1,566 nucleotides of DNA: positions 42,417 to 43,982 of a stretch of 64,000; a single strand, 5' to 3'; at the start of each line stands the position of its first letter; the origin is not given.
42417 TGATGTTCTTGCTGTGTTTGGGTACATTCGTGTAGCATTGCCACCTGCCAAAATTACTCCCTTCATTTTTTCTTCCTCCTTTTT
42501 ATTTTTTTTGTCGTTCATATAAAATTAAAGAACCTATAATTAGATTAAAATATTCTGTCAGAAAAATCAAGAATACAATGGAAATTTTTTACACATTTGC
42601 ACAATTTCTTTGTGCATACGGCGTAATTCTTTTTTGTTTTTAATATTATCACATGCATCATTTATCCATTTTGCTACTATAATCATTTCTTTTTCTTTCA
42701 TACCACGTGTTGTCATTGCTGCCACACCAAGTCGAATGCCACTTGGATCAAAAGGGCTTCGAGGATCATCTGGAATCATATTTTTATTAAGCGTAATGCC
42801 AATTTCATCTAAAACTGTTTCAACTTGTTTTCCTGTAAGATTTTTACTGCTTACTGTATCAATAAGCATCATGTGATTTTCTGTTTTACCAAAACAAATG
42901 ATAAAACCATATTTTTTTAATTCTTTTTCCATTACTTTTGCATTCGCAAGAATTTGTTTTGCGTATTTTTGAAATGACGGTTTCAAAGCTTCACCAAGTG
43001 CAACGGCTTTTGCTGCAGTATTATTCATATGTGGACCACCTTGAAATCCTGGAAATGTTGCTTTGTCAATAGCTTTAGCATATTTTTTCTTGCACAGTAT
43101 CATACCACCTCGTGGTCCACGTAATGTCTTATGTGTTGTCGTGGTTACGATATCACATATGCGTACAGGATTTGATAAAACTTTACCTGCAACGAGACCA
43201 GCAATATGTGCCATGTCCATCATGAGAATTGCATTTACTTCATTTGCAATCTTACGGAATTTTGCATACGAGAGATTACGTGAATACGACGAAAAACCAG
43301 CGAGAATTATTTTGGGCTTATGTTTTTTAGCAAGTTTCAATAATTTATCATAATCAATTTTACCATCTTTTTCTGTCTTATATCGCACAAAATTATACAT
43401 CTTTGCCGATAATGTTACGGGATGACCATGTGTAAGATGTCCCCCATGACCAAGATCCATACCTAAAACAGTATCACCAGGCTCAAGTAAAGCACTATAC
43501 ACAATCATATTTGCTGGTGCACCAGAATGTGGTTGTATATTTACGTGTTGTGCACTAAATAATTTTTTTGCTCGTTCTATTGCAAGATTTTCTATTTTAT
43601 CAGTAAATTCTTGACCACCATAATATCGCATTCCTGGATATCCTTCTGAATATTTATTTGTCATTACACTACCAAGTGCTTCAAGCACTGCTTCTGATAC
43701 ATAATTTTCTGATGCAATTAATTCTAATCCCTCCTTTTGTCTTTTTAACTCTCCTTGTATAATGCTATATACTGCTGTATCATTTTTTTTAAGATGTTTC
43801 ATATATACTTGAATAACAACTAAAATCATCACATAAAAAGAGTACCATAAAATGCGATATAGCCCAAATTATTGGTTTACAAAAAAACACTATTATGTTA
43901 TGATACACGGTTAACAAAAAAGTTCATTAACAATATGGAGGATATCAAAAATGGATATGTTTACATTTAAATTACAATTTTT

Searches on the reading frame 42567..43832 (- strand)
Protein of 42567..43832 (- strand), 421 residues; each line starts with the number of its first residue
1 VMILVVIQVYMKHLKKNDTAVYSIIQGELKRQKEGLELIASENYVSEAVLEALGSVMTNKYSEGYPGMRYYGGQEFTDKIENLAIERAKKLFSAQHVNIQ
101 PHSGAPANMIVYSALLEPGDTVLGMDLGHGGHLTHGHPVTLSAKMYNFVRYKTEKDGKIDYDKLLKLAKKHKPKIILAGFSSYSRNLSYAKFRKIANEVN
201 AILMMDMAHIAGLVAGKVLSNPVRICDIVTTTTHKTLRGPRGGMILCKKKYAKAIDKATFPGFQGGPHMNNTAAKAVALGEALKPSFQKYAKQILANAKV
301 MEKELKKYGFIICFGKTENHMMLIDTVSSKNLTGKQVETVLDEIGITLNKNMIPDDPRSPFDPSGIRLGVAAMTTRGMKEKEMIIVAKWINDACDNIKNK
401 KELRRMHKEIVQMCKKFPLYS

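Call 61: search_protein_families(library=pfam, proteins=[window:42567-43832:-], max_evalue=0.00001)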
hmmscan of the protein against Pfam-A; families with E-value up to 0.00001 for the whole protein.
window:42567-43832:- (421 aa): 3 families
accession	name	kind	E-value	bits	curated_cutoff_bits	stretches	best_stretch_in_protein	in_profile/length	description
PF00464.25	SHMT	-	2.2e-157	524.2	27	1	14-390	1-399/399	Serine hydroxymethyltransferase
PF00155.27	Aminotran_1_2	-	1.2e-14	54.7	19.7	1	71-379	38-355/361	Aminotransferase class I and II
PF01212.27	Beta_elim_lyase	-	3.1e-08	33.7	27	1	86-346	39-270/288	Beta-eliminating lyase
